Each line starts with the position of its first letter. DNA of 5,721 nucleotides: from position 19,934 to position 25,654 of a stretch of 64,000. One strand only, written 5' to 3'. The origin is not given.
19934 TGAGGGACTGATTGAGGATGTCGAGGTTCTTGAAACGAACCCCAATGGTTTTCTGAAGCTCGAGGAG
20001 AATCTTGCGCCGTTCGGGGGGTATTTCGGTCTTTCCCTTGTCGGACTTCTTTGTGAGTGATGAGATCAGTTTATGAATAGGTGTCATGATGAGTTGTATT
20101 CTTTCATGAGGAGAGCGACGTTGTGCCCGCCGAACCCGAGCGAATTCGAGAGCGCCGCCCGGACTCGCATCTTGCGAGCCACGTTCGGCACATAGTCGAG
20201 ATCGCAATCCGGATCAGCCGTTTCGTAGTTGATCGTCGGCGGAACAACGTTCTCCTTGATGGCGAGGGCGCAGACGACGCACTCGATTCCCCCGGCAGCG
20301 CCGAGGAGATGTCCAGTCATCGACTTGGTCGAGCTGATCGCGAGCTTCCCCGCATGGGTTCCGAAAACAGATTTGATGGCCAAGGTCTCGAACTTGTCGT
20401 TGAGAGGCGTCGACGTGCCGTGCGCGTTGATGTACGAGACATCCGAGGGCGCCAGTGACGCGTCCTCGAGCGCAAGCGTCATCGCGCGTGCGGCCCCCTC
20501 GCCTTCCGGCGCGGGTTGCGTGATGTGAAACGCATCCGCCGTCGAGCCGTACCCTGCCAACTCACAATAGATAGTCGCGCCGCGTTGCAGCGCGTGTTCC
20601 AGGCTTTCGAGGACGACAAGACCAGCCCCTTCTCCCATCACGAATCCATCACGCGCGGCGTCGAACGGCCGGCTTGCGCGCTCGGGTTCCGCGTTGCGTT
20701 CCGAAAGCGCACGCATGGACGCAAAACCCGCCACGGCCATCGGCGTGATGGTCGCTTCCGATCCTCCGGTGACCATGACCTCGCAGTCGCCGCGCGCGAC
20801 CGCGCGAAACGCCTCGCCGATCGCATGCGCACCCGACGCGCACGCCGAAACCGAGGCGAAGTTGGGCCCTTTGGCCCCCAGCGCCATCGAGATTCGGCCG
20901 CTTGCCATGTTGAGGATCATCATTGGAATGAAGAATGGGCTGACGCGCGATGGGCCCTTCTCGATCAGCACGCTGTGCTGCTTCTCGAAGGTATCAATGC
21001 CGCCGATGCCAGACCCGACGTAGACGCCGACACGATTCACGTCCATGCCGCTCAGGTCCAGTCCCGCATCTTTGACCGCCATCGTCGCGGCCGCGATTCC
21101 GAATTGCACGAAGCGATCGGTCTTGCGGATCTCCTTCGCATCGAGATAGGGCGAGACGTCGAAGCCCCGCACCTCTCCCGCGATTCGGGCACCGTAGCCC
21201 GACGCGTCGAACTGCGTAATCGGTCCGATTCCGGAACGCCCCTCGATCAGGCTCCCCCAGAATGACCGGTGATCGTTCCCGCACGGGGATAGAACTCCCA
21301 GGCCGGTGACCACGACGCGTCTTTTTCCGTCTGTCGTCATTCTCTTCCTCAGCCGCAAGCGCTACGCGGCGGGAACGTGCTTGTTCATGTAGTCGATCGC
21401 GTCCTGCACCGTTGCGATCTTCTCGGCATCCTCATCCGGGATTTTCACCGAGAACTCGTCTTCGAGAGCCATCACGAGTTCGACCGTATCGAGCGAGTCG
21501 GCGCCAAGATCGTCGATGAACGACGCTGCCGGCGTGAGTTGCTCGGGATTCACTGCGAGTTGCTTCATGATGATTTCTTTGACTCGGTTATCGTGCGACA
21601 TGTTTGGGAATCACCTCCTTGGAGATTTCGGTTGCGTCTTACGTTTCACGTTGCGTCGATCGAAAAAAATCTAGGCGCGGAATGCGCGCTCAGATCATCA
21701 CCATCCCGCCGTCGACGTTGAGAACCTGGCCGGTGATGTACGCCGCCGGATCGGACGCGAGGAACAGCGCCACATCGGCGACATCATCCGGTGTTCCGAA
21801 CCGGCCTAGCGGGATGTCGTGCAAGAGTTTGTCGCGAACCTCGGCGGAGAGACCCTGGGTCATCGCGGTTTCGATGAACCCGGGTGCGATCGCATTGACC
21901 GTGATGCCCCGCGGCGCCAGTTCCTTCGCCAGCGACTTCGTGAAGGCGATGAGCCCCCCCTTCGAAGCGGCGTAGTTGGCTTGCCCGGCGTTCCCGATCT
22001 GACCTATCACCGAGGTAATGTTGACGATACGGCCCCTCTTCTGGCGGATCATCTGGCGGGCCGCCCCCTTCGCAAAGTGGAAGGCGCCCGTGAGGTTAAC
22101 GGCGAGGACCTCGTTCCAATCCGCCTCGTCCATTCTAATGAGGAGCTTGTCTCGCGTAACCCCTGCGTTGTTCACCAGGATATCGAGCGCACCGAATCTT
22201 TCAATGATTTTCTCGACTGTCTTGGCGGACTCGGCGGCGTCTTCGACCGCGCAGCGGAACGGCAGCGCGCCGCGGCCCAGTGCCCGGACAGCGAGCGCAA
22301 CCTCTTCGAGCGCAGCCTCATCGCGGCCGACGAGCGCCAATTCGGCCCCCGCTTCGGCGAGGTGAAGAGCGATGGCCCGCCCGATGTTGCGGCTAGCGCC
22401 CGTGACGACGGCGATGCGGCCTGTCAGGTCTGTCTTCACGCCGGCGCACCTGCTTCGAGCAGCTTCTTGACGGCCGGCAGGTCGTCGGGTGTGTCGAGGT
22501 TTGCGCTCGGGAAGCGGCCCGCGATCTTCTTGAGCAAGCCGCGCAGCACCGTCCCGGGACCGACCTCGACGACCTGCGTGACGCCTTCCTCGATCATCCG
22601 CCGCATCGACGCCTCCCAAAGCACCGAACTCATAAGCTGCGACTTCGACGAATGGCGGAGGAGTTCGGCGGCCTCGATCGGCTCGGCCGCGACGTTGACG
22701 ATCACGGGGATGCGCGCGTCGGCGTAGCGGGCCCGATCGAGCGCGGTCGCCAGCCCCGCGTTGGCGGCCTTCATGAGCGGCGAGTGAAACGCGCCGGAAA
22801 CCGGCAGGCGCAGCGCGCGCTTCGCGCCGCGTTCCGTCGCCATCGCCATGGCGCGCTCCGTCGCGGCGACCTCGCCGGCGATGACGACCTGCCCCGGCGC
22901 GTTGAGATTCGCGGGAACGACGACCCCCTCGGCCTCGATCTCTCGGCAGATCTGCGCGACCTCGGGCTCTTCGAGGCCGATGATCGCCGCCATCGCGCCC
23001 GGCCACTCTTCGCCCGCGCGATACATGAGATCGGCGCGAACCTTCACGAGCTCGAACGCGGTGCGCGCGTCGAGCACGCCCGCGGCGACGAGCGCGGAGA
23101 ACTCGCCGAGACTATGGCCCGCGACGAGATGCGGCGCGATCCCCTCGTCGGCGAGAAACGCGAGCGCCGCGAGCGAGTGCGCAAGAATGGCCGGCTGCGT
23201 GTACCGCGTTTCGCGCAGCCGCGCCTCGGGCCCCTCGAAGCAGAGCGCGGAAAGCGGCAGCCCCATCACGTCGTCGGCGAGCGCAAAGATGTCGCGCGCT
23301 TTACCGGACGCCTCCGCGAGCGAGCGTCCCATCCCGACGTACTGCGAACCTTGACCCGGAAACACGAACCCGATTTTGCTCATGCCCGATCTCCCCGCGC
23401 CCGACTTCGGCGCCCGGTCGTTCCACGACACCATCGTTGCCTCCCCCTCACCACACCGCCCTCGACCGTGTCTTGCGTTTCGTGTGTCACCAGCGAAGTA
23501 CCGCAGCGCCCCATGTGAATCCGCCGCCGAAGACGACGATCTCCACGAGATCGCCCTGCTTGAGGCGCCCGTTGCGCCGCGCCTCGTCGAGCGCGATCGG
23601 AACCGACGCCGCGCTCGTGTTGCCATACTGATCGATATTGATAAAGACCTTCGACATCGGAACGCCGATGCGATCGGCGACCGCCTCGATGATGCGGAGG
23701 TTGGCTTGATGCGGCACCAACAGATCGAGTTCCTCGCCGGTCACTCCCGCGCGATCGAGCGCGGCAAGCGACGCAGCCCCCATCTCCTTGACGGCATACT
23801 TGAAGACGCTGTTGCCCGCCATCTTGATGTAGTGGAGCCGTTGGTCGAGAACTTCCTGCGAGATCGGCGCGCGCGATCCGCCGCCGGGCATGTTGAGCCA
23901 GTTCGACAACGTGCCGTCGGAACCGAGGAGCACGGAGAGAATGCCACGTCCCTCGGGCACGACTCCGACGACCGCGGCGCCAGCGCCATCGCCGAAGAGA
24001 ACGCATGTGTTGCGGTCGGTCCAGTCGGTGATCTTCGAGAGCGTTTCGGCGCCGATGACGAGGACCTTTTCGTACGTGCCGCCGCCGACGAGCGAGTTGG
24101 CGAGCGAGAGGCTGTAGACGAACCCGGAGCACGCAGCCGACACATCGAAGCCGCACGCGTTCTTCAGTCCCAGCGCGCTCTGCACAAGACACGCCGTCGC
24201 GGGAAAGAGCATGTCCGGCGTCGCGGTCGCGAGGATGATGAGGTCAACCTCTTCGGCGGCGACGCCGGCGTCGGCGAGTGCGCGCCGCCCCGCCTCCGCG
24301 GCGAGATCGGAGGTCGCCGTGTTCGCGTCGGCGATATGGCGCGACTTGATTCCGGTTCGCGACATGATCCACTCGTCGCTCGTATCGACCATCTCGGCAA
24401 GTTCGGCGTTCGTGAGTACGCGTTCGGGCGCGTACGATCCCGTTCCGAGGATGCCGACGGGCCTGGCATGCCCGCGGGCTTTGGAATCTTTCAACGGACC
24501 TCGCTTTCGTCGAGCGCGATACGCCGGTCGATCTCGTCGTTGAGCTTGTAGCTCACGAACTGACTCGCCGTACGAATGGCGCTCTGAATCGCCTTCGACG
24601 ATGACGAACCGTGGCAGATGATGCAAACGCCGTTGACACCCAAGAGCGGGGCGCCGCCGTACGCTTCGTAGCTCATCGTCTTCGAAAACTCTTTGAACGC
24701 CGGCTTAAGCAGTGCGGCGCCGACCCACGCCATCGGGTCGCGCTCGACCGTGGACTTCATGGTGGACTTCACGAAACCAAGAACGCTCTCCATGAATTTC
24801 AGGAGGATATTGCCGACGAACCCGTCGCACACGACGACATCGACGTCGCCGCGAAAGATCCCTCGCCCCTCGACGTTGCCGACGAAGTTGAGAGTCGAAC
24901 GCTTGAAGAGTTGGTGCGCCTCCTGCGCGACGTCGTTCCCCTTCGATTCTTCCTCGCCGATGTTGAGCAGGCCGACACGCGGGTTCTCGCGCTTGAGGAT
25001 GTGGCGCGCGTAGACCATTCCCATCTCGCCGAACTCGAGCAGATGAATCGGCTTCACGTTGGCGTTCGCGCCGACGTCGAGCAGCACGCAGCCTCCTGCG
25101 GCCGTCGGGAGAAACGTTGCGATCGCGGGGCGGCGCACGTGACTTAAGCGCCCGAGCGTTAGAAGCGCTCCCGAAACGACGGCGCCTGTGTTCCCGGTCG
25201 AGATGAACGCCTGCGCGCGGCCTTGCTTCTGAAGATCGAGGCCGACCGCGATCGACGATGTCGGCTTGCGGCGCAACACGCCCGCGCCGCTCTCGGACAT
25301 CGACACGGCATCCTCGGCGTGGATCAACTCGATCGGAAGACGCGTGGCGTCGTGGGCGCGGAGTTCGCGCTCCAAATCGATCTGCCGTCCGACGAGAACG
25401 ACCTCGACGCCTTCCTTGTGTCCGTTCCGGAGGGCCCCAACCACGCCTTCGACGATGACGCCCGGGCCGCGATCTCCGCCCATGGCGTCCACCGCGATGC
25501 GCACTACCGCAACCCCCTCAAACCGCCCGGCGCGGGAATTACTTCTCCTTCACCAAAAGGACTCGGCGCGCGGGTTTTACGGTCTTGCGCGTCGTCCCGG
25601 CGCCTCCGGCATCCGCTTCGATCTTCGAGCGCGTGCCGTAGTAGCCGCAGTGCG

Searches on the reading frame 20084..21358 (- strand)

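Call 52: search_protein_families(library=pfam, proteins=[window:20084-21358:-], max_evalue=0.0001)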
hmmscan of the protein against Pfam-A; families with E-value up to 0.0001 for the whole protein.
window:20084-21358:- (424 aa): 2 families
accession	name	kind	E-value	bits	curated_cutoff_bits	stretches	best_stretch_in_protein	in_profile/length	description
PF00109.32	ketoacyl-synt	-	6.7e-63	213.1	20.8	1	13-256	2-252/252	Beta-ketoacyl synthase, N-terminal domain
PF02801.28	Ketoacyl-synt_C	-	3.3e-41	140.4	20.8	1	264-379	1-119/119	Beta-ketoacyl synthase, C-terminal domain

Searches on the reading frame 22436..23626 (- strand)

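Call 52: search_protein_families(library=pfam, proteins=[window:22436-23626:-], max_evalue=0.0001)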
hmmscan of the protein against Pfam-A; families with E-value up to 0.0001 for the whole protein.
window:22436-23626:- (396 aa): 1 family
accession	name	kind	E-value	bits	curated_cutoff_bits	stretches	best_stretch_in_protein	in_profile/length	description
PF00698.26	Acyl_transf_1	-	3.8e-38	132.2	32.7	1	87-362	2-272/319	Acyl transferase domain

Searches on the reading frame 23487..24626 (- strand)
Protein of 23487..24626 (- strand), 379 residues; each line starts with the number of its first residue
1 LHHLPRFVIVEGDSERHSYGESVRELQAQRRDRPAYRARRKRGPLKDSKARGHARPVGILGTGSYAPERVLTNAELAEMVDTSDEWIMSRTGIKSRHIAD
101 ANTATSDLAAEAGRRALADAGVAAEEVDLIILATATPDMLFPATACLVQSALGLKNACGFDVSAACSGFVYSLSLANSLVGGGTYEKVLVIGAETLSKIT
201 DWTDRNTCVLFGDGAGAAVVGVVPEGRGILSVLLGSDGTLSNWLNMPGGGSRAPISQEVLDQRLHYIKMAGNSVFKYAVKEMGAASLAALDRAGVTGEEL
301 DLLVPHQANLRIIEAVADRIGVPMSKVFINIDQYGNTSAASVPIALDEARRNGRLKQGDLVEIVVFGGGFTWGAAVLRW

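Call 52: search_protein_families(library=pfam, proteins=[window:23487-24626:-], max_evalue=0.0001)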
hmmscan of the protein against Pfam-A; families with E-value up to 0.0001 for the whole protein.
window:23487-24626:- (379 aa): 3 families
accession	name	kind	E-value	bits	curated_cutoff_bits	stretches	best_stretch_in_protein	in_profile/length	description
PF08541.16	ACP_syn_III_C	-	4.8e-38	129.6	26.6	1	290-379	1-90/90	3-Oxoacyl-[acyl-carrier-protein (ACP)] synthase III C terminal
PF08545.16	ACP_syn_III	-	4.2e-31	107.1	24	1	160-238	1-80/80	3-Oxoacyl-[acyl-carrier-protein (ACP)] synthase III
PF00108.29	Thiolase_N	-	1.4e-08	34.9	26.4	1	89-202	7-121/260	Thiolase, N-terminal domain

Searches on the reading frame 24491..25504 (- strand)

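Call 52: search_protein_families(library=pfam, proteins=[window:24491-25504:-], max_evalue=0.0001)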
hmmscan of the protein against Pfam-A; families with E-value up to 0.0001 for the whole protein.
window:24491-25504:- (337 aa): 1 family
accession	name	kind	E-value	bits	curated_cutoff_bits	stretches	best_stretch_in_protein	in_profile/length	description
PF02504.20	FA_synthesis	-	9.8e-107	357.2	29.1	1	1-320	1-320/324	Fatty acid synthesis protein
